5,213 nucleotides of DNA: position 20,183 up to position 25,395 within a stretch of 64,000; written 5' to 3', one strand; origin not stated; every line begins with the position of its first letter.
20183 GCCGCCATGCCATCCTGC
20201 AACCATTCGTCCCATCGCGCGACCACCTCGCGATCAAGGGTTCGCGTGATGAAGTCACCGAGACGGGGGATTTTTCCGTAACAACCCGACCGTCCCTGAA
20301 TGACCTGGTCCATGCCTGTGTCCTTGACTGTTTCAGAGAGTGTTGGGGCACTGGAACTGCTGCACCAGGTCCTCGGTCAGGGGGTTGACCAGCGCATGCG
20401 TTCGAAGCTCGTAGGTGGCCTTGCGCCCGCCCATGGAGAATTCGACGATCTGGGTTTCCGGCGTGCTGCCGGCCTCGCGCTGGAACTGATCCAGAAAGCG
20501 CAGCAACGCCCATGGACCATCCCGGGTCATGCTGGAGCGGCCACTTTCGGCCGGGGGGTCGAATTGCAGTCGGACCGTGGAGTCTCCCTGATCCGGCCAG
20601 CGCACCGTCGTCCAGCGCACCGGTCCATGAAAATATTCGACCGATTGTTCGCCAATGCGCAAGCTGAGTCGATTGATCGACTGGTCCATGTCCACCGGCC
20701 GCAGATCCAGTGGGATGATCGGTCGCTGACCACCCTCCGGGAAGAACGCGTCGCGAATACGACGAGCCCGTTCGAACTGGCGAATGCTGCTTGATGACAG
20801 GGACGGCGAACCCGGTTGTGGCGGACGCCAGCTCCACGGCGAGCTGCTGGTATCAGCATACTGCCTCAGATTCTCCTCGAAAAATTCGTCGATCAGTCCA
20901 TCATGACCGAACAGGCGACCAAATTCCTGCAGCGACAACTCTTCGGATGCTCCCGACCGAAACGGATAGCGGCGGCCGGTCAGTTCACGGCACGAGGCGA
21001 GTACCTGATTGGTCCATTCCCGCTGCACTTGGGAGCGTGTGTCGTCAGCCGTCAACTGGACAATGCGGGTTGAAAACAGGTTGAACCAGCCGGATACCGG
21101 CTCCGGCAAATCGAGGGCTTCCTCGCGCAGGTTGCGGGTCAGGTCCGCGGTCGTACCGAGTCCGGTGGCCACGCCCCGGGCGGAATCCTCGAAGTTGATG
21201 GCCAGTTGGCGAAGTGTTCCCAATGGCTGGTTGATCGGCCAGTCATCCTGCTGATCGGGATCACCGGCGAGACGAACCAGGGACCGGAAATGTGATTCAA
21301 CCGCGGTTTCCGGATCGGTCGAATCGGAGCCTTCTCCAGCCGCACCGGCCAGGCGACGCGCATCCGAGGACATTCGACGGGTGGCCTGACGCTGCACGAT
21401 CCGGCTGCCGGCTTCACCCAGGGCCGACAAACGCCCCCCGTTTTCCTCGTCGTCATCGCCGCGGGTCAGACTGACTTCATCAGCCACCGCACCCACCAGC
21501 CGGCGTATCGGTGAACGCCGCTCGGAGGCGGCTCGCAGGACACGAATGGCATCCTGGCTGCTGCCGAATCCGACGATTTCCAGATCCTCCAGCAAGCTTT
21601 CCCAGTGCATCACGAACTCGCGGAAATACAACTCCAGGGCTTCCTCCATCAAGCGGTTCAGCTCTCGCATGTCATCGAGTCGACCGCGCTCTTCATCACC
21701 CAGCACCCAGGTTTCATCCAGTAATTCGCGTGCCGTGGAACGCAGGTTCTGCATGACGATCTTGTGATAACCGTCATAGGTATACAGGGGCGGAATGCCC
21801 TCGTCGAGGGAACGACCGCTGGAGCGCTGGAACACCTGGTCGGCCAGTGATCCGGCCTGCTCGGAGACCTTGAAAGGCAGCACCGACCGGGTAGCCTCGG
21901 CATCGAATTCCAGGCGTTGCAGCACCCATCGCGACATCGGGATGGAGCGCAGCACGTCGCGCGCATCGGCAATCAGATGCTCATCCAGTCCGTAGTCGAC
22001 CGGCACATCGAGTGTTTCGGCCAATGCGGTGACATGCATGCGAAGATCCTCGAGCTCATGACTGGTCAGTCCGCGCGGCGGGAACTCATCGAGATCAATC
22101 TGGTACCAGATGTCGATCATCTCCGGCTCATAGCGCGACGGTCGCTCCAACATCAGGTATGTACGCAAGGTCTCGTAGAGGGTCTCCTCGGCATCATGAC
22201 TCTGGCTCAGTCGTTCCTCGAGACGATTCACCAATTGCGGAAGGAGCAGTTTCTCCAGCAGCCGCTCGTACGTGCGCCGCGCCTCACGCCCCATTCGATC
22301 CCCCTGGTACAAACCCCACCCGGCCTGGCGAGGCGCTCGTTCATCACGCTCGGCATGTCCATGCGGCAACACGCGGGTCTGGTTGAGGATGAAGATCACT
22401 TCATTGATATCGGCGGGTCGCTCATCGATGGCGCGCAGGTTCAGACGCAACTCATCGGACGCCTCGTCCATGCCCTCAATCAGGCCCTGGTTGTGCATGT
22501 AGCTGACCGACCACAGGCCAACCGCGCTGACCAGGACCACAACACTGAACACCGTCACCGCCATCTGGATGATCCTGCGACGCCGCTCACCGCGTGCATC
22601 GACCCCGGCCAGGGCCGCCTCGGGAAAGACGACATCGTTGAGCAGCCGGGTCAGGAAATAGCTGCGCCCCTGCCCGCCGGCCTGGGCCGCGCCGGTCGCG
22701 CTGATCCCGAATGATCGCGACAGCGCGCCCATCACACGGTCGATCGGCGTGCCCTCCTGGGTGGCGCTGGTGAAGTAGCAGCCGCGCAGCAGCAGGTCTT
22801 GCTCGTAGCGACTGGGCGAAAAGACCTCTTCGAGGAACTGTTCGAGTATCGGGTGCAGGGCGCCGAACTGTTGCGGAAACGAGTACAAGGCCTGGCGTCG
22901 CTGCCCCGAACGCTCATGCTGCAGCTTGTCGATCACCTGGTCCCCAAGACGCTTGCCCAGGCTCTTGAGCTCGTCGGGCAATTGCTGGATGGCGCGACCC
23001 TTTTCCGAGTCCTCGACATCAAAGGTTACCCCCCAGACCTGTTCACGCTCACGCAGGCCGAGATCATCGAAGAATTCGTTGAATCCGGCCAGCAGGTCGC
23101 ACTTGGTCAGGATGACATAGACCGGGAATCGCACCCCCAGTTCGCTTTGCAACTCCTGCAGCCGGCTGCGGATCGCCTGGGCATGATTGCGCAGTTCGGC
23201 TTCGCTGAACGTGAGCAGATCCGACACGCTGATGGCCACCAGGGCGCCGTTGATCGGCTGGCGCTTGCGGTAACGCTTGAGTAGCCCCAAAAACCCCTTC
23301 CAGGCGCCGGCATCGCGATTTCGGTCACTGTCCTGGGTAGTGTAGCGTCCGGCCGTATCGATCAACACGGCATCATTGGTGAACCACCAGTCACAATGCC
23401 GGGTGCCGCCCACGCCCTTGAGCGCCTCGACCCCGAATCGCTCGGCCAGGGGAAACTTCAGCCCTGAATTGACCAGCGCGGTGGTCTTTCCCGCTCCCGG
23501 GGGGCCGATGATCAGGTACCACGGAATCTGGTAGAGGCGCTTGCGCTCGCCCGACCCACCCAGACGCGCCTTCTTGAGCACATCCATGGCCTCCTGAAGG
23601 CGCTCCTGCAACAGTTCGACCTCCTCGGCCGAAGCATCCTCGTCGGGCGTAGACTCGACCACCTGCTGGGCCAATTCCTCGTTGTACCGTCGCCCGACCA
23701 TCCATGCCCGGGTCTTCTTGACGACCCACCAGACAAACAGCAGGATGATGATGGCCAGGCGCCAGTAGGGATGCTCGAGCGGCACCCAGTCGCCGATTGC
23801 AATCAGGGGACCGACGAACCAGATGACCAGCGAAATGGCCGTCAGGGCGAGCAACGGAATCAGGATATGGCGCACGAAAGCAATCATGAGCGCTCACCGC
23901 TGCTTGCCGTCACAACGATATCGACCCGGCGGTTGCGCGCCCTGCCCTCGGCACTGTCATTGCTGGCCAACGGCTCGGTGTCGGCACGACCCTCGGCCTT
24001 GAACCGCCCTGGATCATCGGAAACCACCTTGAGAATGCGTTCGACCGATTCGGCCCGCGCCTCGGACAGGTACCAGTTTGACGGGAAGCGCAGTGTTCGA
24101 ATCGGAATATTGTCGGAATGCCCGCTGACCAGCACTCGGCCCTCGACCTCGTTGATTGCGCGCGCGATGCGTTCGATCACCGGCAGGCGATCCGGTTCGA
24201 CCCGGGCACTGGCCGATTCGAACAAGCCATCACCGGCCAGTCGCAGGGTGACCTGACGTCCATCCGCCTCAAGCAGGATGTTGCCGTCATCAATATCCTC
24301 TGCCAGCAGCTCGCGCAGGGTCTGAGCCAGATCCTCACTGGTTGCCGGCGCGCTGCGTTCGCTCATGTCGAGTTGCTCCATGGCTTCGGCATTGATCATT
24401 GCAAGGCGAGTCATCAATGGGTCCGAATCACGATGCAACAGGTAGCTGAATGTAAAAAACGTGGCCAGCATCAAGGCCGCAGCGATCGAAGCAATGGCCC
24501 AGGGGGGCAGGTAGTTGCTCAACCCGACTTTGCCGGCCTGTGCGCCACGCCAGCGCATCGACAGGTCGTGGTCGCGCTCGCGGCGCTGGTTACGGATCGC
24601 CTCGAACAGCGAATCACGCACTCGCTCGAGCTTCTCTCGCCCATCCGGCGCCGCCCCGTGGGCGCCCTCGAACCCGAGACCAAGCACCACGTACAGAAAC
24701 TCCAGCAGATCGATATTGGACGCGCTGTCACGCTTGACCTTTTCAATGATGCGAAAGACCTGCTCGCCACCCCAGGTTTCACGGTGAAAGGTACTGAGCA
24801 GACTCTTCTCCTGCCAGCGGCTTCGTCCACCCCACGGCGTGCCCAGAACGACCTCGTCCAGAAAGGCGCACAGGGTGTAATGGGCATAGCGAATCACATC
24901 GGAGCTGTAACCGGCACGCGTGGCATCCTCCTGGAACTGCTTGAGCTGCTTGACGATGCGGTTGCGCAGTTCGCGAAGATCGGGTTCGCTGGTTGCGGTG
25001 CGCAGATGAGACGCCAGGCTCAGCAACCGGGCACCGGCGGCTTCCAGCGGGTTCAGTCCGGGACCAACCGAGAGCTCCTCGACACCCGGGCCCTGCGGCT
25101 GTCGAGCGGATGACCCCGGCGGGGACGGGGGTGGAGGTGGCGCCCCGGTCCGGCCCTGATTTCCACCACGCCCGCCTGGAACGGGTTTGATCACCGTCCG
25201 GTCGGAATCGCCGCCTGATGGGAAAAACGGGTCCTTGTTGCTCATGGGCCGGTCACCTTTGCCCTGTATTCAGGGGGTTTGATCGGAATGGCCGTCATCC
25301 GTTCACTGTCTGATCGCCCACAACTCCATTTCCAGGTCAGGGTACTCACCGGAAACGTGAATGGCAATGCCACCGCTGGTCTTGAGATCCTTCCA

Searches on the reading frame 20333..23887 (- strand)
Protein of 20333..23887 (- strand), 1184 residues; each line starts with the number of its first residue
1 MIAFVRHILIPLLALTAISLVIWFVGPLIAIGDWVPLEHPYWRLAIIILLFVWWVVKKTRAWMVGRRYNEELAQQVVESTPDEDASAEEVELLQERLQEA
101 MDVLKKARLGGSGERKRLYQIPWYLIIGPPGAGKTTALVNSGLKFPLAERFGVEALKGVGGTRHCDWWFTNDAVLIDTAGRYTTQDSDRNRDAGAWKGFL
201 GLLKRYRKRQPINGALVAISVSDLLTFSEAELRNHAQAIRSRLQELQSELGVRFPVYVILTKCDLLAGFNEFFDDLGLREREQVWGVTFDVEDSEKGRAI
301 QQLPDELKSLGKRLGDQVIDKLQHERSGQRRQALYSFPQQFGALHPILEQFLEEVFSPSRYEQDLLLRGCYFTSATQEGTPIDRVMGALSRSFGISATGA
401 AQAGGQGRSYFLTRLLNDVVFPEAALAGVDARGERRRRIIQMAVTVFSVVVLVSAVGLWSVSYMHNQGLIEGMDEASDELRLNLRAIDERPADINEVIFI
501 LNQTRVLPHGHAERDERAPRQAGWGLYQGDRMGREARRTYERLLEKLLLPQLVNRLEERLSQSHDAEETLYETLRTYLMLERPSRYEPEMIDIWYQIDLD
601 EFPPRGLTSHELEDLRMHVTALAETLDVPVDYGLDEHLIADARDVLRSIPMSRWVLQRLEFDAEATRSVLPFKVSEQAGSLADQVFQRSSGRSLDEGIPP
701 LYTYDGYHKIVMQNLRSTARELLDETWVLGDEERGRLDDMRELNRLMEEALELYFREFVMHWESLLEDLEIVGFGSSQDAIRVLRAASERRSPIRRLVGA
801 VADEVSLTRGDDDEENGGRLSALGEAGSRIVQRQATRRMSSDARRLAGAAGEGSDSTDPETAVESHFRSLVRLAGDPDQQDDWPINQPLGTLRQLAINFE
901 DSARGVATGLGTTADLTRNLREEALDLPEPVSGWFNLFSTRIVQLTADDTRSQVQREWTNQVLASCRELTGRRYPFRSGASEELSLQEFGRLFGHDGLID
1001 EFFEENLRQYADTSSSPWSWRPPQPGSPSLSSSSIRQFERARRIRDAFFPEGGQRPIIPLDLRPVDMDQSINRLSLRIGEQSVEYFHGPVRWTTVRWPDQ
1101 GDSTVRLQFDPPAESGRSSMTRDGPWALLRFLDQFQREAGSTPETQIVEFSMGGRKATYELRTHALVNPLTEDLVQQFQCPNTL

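Call 21: search_protein_families(library=pfam, proteins=[window:20333-23887:-], max_evalue=0.0001)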
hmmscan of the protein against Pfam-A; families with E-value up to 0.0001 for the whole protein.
window:20333-23887:- (1184 aa): 4 families
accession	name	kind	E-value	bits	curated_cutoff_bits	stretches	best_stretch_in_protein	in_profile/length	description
PF14331.11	IcmF-related_N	-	5.8e-99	331.1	25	1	190-446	2-257/259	IcmF-related N-terminal domain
PF06761.17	IcmF-related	-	1.6e-77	261.4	27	1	501-805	4-307/308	Intracellular multiplication and human macrophage-killing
PF06744.18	IcmF_C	-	1.4e-27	96.4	26.7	1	1061-1164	2-105/106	Type VI secretion protein IcmF C2-like domain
PF21070.2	IcmF_helical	-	3.3e-05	24.5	24.1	1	954-1052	6-104/106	Type VI secretion protein IcmF helical domain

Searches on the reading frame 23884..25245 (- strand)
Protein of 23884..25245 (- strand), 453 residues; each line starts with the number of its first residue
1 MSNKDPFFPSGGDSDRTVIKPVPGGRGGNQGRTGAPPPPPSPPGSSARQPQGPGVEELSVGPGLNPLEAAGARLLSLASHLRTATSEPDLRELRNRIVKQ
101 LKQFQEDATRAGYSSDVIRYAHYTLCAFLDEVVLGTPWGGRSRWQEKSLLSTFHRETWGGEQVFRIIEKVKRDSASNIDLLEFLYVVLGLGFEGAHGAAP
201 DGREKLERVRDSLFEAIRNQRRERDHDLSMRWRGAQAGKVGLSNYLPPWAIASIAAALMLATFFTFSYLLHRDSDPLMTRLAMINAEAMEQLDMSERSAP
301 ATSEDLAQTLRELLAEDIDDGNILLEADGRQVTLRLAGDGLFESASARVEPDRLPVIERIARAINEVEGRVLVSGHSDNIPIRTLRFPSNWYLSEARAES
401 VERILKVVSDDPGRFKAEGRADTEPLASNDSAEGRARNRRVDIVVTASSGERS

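Call 21: search_protein_families(library=pfam, proteins=[window:23884-25245:-], max_evalue=0.0001)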
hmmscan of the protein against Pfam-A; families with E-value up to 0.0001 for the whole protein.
window:23884-25245:- (453 aa): 2 families
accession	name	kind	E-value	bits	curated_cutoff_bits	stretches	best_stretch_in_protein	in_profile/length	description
PF09850.14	DotU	-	3.6e-65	219.9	27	1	66-268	1-204/205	Type VI secretion system protein DotU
PF00691.25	OmpA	-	1e-12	48.7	27.2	1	341-439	1-98/98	OmpA family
